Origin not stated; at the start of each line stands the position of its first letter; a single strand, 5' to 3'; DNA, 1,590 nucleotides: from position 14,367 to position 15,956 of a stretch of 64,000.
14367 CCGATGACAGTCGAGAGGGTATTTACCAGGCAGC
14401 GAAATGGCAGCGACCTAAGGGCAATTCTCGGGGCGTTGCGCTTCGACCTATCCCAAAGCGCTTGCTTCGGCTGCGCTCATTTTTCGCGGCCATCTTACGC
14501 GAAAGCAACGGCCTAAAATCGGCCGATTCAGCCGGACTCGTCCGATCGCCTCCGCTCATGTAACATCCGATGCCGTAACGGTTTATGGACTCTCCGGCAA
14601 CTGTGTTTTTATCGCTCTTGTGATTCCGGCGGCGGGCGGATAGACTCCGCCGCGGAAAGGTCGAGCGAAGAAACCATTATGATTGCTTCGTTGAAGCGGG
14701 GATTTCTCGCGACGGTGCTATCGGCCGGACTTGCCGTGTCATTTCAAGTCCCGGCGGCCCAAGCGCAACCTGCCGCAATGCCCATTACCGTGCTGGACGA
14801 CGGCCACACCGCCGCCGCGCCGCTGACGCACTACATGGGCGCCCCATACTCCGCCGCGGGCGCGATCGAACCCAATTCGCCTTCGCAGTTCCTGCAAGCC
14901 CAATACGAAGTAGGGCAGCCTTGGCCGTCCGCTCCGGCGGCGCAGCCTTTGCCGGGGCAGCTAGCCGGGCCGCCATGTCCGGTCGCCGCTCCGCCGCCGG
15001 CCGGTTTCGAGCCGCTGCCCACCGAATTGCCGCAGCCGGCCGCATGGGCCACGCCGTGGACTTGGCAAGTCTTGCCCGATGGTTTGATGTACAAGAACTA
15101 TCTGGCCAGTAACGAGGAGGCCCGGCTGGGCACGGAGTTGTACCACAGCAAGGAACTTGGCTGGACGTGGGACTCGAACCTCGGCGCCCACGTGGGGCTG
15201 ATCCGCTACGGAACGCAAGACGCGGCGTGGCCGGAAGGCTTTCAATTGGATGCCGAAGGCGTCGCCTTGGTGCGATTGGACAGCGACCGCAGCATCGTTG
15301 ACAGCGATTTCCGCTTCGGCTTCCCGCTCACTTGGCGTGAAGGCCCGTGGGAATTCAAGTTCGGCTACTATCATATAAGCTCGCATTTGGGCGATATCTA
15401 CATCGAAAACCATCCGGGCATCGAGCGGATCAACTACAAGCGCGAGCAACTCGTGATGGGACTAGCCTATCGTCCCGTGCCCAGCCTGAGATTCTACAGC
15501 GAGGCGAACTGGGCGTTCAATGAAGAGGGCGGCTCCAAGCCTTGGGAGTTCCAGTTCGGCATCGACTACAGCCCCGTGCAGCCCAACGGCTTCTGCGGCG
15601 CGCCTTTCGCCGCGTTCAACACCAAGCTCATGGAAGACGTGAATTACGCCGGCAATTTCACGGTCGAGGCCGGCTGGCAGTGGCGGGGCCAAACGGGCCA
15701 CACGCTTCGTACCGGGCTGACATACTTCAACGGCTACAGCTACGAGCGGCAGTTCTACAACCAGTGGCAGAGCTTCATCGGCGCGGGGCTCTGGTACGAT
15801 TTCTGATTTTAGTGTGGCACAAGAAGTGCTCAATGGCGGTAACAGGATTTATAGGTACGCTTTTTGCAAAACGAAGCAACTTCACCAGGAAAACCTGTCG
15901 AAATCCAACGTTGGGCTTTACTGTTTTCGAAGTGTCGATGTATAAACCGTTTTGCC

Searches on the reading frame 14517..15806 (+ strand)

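Call 76: search_protein_families(library=pfam, max_evalue=0.001, proteins=[window:14517-15806:+])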
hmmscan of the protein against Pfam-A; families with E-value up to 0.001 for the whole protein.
window:14517-15806:+ (429 aa): 1 family
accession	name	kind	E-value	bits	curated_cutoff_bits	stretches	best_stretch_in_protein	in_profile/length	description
PF06727.17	DUF1207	-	4.4e-22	79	22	1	254-429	160-342/342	Protein of unknown function (DUF1207)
